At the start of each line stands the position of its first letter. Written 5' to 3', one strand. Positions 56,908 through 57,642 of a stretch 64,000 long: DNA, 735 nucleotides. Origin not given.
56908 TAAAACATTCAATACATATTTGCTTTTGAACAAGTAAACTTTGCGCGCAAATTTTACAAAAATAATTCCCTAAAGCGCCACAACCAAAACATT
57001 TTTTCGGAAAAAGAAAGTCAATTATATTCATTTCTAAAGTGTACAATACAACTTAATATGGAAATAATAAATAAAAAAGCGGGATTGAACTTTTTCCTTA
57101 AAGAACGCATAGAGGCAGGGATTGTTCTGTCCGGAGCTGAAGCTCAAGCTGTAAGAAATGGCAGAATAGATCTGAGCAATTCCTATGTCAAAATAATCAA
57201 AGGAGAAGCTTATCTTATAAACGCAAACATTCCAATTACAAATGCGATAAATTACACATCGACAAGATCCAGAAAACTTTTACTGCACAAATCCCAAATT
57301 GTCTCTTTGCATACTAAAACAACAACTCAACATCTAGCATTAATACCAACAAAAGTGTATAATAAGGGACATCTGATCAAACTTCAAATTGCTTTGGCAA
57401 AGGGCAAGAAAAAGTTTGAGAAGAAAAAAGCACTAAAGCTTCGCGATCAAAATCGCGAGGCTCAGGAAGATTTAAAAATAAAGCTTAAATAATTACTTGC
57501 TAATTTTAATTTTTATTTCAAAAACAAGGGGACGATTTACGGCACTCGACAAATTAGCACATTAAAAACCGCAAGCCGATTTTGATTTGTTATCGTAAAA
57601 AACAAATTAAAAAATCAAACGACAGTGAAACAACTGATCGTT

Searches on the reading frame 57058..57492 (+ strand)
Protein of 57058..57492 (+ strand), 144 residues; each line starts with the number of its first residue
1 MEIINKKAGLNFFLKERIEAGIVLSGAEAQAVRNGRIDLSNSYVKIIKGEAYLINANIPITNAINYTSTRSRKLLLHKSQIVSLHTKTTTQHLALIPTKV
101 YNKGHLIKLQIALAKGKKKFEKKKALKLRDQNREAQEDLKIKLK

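Call 36: search_protein_families(library=pfam, max_evalue=0.001, proteins=[window:57058-57492:+])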
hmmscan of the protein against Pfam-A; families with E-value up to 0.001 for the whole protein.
window:57058-57492:+ (144 aa): 1 family
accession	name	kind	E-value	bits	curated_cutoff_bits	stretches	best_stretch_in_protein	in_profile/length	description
PF01668.23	SmpB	-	2.4e-40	138.2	27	1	4-140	3-142/143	SmpB protein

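Call 89: find_encoding_contigs(protein=window:57058-57492:+, flank=8000, max_places=4)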
Protein window:57058-57492:+ (144 aa): no gene with exactly this product is on record in the collection.
